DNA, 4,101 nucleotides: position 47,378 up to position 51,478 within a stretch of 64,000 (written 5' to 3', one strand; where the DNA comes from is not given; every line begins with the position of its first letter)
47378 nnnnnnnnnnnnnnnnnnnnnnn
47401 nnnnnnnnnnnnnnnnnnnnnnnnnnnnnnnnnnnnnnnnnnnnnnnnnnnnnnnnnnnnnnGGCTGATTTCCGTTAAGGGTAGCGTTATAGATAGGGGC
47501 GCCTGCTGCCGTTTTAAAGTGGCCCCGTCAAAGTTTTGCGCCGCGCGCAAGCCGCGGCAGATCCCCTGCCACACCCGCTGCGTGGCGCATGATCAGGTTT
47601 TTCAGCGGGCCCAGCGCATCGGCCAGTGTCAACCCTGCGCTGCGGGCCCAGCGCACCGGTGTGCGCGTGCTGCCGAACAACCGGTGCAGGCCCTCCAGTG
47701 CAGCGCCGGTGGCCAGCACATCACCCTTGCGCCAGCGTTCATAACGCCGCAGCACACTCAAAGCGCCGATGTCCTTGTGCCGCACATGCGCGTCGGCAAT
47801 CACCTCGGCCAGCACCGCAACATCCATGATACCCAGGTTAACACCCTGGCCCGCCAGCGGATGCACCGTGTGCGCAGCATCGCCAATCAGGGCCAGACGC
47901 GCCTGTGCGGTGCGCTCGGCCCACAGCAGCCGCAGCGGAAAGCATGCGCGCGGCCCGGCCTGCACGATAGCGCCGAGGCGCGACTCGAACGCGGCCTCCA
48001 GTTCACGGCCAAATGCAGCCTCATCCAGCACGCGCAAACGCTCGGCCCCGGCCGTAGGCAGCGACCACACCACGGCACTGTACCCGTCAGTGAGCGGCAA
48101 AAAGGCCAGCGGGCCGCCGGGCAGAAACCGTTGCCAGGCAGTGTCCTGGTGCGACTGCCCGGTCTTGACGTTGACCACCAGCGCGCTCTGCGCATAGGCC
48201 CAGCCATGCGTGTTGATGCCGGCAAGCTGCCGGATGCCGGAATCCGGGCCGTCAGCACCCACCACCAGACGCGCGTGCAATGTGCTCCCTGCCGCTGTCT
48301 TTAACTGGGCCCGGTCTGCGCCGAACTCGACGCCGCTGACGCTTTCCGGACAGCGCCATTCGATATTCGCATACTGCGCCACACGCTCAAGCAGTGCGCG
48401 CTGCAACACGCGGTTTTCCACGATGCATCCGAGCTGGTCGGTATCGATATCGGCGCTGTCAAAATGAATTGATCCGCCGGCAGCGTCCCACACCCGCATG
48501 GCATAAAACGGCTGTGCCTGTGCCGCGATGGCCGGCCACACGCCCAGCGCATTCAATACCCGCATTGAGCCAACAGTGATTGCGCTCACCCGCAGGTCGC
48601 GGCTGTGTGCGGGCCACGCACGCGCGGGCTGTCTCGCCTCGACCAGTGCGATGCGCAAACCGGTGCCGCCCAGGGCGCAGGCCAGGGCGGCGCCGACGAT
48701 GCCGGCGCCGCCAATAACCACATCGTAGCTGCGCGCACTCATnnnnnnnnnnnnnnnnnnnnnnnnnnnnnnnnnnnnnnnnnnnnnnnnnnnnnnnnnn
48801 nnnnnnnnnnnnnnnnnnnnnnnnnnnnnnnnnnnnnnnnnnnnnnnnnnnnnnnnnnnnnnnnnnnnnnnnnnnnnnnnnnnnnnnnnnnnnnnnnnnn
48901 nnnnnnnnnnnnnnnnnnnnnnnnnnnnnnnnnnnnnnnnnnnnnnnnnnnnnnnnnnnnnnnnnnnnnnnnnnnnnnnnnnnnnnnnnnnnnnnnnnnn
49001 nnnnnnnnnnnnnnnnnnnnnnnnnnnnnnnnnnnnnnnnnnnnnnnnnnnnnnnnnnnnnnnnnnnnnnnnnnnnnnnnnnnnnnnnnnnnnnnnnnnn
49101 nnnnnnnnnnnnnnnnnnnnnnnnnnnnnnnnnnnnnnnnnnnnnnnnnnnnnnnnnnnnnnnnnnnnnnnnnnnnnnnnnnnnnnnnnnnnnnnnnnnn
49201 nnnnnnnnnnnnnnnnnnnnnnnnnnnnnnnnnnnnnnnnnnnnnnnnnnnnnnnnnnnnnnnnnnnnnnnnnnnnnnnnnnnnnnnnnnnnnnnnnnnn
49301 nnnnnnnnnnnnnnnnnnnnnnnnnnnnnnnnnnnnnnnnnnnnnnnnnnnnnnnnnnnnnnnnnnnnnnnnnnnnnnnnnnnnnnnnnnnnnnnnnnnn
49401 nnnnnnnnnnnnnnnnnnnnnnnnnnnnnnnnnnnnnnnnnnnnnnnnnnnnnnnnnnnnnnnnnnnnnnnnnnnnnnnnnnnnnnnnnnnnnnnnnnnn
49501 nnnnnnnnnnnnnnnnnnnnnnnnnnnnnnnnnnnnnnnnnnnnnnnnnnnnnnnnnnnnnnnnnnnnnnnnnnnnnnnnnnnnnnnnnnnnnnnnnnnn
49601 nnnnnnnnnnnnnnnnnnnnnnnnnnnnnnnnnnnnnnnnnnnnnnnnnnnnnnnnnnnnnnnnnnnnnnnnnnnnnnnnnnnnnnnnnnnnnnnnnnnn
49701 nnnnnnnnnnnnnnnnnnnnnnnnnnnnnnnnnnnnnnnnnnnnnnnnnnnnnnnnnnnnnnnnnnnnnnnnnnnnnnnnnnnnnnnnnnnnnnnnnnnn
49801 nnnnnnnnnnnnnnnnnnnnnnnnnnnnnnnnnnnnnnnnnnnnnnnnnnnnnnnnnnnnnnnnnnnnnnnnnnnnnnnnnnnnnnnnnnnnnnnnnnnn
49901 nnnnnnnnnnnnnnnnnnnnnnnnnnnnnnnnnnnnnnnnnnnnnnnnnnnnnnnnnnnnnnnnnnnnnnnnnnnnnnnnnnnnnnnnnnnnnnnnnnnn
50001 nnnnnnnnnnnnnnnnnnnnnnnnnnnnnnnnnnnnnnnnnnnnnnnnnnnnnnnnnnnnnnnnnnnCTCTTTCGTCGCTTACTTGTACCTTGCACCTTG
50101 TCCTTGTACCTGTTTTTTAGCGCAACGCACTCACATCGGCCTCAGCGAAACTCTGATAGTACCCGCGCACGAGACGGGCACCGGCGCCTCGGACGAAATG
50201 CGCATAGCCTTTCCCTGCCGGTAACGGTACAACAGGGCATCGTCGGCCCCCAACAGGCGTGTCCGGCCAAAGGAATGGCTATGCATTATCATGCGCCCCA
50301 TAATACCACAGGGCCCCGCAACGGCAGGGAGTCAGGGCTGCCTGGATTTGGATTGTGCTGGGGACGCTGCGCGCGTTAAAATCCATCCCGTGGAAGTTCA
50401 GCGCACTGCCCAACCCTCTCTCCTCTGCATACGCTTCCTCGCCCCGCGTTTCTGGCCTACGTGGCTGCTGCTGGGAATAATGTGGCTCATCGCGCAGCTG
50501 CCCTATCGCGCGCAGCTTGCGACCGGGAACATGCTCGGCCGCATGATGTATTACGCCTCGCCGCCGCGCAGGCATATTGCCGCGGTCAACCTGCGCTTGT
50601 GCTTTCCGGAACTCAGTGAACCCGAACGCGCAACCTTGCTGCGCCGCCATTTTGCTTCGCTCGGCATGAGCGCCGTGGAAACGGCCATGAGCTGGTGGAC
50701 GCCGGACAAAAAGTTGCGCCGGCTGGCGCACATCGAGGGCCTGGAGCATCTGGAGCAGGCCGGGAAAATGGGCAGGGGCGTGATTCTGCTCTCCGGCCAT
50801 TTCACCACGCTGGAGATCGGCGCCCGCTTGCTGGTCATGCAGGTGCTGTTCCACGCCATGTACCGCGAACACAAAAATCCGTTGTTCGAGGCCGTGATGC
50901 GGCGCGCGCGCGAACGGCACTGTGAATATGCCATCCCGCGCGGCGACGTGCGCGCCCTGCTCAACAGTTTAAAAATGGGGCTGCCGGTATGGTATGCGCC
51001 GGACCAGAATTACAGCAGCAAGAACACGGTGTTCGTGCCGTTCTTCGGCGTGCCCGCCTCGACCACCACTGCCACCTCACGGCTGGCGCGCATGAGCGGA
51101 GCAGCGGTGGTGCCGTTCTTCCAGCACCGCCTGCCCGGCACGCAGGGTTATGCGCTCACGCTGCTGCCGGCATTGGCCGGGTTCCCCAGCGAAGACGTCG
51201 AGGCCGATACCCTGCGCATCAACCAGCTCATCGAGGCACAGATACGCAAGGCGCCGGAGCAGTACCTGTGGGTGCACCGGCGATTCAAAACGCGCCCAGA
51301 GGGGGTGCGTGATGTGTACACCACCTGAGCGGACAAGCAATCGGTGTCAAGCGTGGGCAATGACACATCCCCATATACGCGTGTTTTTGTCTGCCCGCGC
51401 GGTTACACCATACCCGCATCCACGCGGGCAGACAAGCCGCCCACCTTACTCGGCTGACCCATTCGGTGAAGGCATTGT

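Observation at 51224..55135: GDP-fucose cassette (manC-gmd-fcl) bracketed by direct repeats derived from the lpxL 3' end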

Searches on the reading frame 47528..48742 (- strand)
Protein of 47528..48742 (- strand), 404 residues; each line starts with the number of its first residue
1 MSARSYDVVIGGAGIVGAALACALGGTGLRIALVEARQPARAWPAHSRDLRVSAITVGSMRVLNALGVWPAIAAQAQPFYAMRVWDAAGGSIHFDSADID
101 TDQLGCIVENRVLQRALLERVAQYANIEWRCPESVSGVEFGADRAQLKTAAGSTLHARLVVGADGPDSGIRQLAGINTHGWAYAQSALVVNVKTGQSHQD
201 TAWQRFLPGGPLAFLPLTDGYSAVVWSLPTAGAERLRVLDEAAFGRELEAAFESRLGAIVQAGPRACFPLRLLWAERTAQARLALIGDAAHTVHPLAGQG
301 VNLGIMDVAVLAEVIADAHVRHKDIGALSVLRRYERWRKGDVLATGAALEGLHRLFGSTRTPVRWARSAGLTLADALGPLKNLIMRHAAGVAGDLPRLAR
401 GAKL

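Call 7: search_protein_families(library=pfam, proteins=[window:47528-48742:-])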
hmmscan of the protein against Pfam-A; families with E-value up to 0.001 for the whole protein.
window:47528-48742:- (404 aa): 3 families
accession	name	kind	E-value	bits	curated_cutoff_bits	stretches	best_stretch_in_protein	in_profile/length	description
PF01494.25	FAD_binding_3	-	4.6e-29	102.2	22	1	6-318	2-321/349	FAD binding domain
PF08491.16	SE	-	7.4e-06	25.7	20.1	1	266-367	115-216/276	Squalene epoxidase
PF05834.18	Lycopene_cycl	-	0.00074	19.1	23.4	0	7-167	1-143/380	Lycopene cyclase protein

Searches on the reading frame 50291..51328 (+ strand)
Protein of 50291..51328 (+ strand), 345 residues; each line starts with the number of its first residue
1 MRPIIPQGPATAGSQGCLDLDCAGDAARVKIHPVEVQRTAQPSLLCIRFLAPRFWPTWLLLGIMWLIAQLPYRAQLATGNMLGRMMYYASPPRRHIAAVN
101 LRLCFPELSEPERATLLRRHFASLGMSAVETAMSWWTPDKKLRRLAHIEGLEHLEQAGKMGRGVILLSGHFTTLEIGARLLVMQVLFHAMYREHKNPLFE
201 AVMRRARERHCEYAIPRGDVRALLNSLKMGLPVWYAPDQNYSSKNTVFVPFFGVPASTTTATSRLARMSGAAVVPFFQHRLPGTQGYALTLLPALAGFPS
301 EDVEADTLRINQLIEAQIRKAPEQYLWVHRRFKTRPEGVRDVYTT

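Call 7: search_protein_families(library=pfam, proteins=[window:50291-51328:+])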
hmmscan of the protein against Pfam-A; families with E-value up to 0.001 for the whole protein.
window:50291-51328:+ (345 aa): 1 family
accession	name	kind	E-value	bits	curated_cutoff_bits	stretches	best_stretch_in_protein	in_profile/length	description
PF03279.18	Lip_A_acyltrans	-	1.1e-77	261.6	22.3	1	48-334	7-295/295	Bacterial lipid A biosynthesis acyltransferase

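Call 9: find_related_loci(query=window:50291-51328:+, collection=genome_contigs, flank=10000)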
Query window:50291-51328:+ (345 aa) in genome_contigs; peptide patterns used: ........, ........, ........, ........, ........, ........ (x = any residue, [..] = any of these).
387 stretches matched a pattern; 359 encode a relative of the query (tblastn E <= 1e-3); the best 80 are kept; 80 distinct loci.
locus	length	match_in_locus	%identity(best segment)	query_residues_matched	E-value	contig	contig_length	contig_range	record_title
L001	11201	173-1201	83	1-343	0e+0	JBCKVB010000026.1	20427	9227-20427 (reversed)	Gammaproteobacteria bacterium isolate SLM_LV1_0208-L22 Node_26_length_20427_cov_89.935498, whole genome shotgun sequence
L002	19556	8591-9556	80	22-343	7e-173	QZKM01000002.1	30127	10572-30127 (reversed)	MAG: Gammaproteobacteria bacterium isolate SURF_13 Ga0104751_1002269, whole genome shotgun sequence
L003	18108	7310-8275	80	22-343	2e-171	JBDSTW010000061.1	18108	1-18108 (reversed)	MAG: Gammaproteobacteria bacterium isolate cluster1_bin.567 k127_15606043, whole genome shotgun sequence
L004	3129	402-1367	76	22-343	5e-166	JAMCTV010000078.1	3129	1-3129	MAG: Gammaproteobacteria bacterium isolate FK_Sedi_A_Bin.151 NODE_90735_length_3129_cov_0.95503, whole genome shotgun se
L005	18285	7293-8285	89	13-343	0e+0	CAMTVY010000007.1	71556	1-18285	MAG: uncultured Gammaproteobacteria bacterium isolate G04_MAG_00022 genome assembly, contig: G04_MAG_00022_000000000008,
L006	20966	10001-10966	64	22-343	7e-133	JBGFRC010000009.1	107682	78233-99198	MAG: Pseudomonadota bacterium isolate BA1A108.2019.Bin.10 NODE_169_length_107682_cov_11.873607, whole genome shotgun seq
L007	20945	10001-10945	65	28-343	1e-130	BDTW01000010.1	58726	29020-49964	Bacterium BMS3Bbin13 DNA, contig: NODE_17, whole genome shotgun sequence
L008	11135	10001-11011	61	2-343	4e-130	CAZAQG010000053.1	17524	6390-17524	MAG TPA_asm: uncultured Chromatiales bacterium isolate SRP128015_co4_81 genome assembly, contig: NODE_713_length_17524_c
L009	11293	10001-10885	64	49-343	4e-127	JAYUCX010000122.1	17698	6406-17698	MAG: Gammaproteobacteria bacterium isolate GFS_7033 GFS_7033_121, whole genome shotgun sequence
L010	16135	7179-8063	64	49-343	9e-127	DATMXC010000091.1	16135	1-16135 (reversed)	MAG TPA_asm: Gammaproteobacteria bacterium isolate SMAG_U13110 k141_343698, whole genome shotgun sequence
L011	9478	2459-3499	60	2-343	2e-126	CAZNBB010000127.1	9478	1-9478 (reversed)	MAG TPA_asm: uncultured Gammaproteobacteria bacterium isolate binchicken_co129_755 genome assembly, contig: NODE_23319_l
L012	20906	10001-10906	64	42-343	7e-127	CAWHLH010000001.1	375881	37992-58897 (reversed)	MAG: uncultured Gammaproteobacteria bacterium isolate MFD02923.bin.1.29 genome assembly, contig: contig_1778, whole geno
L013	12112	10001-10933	60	28-343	2e-123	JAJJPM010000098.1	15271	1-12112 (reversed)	MAG: Gammaproteobacteria bacterium isolate B8 NODE_366_length_15271_cov_10.711619, whole genome shotgun sequence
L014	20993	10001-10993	58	5-343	2e-122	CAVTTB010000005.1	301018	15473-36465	MAG: uncultured Gammaproteobacteria bacterium isolate MFD09730.bin.1.81 genome assembly, contig: contig_27088, whole gen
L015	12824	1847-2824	58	10-343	2e-121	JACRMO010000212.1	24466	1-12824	MAG: Gammaproteobacteria bacterium isolate NC_groundwater_1909_Pr3_S2p5_61_7 SR2-18-S2p5_coassembly_scaffold_198804, who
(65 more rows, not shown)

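Call 17: find_related_loci(query=window:50291-51328:+, collection=metagenome_contigs, flank=10000)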
Query window:50291-51328:+ (345 aa) in metagenome_contigs; peptide patterns used: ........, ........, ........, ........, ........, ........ (x = any residue, [..] = any of these).
395 stretches matched a pattern; 339 encode a relative of the query (tblastn E <= 1e-3); the best 80 are kept; 80 distinct loci.
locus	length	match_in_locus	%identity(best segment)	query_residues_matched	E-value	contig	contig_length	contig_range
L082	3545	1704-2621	67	39-344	5e-137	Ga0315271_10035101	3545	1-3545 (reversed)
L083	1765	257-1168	65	40-343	1e-140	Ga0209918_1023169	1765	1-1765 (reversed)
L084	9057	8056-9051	61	2-338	1e-130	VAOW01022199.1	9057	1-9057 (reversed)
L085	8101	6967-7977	61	2-343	2e-130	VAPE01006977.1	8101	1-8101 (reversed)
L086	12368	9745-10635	64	49-345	5e-129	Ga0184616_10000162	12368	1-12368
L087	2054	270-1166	67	45-343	2e-136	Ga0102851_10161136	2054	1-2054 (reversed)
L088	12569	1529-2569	60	2-343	6e-127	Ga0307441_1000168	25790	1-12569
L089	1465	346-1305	60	24-343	1e-133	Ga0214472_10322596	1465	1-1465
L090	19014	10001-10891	62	49-345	2e-122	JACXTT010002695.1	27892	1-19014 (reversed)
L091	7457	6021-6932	62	41-343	1e-122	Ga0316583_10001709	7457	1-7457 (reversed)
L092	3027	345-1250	62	43-343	2e-125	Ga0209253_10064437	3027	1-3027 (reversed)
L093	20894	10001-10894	63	48-345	4e-120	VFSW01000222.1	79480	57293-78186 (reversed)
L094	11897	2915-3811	62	40-343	1e-119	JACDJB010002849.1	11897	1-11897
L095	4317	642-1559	60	33-343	4e-121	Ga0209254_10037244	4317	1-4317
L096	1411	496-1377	59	50-343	9e-130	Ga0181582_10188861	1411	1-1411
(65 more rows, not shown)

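Call 31: search_protein_families(library=pfam, proteins=[L005:8325-9173:-, L005:9214-9870:-, L005:10304-10996:+, L005:11272-11820:-, L005:11949-13115:-, L005:13049-13849:-, L005:13783-14589:-], max_evalue=0.01)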
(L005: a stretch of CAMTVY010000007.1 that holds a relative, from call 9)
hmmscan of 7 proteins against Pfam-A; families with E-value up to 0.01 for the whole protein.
L005:8325-9173:- (282 aa): 4 families
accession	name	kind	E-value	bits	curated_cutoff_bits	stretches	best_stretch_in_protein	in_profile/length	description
PF05050.19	Methyltransf_21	-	4.7e-15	56.6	22.7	1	106-265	1-172/173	Methyltransferase FkbM domain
PF02475.24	TRM5-TYW2_MTfase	-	0.0001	22.7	28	1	90-159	26-92/164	TRM5/TYW2 methyltransferase domain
PF05575.17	V_cholerae_RfbT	-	0.0001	22.2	27.9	1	91-174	70-150/286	Vibrio cholerae RfbT protein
PF13578.12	Methyltransf_24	-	0.00083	20.6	26.3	1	106-167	2-61/105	Methyltransferase domain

L005:9214-9870:- (218 aa): 0 families

L005:10304-10996:+ (230 aa): 1 family
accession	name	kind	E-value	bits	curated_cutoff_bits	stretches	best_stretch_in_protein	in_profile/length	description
PF13578.12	Methyltransf_24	-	9.8e-20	71.8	26.3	1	45-163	2-105/105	Methyltransferase domain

L005:11272-11820:- (182 aa): 0 families

L005:11949-13115:- (388 aa): 1 family
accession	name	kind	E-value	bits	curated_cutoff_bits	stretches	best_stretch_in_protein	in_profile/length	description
PF06258.17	Mito_fiss_Elm1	-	2.1e-40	139.2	27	1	48-319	2-258/304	Mitochondrial fission ELM1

L005:13049-13849:- (266 aa): 0 families

L005:13783-14589:- (268 aa): 0 families

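Call 32: search_protein_families(library=ncbifam, proteins=[window:50291-51328:+], max_evalue=0.001)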
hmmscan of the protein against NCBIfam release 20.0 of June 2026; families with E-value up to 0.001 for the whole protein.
window:50291-51328:+ (345 aa): 17 families
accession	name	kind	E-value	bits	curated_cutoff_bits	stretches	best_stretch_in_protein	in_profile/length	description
NF004191.0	PRK05646.1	equivalog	1.1e-120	402.6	491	1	48-344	9-307/310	lipid A biosynthesis lauroyl acyltransferase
TIGR02207.1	lipid_A_htrB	subfamily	2.5e-109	365.3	297.8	1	48-343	6-303/303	LpxL/LpxP family Kdo(2)-lipid IV(A) lauroyl/palmitoleoyl acyltransferase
NF006437.0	PRK08733.1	equivalog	2.5e-96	322.4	540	1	50-343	14-305/306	LpxL/LpxP family Kdo(2)-lipid IV(A) lauroyl/palmitoleoyl acyltransferase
NF005340.0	PRK06860.1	subfamily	2.3e-88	296.3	398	1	46-343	10-308/309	lipid A biosynthesis lauroyl acyltransferase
NF005952.0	PRK08025.1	equivalog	6.3e-83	278.4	517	1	46-343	8-305/306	kdo(2)-lipid IV(A) palmitoleoyltransferase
NF005399.0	PRK06946.1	subfamily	4.2e-76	256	343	1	57-343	7-294/294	lipid A biosynthesis lauroyl acyltransferase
NF006432.0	PRK08706.1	equivalog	1.3e-64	218.2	384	1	60-343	4-289/289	lipid A biosynthesis lauroyl acyltransferase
NF006507.0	PRK08943.1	subfamily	4e-60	203.6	337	1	48-344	18-316/322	lipid A biosynthesis (KDO)2-(lauroyl)-lipid IVA acyltransferase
TIGR02208.1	lipid_A_msbB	equivalog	3.1e-57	194.2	336.05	1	48-343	8-305/305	lauroyl-Kdo(2)-lipid IV(A) myristoyltransferase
NF006487.0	PRK08905.1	equivalog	2.8e-50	171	281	1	61-339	4-279/290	lysophospholipid acyltransferase family protein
NF004190.0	PRK05645.1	equivalog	1.3e-38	132.8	377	1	59-341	8-293/295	lysophospholipid acyltransferase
NF006270.0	PRK08419.1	equivalog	1e-31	110.4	248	1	64-335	14-291/298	lipid A biosynthesis lauroyl acyltransferase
NF006438.0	PRK08734.1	equivalog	5.8e-30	104.4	363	1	92-339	42-292/305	lauroyl acyltransferase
NF005120.0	PRK06553.1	equivalog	5.2e-22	78.5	273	1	58-333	25-307/308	lipid A biosynthesis lauroyl acyltransferase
NF005150.0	PRK06628.1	equivalog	2.5e-15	56.6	350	1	96-333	52-289/290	lipid A biosynthesis lauroyl acyltransferase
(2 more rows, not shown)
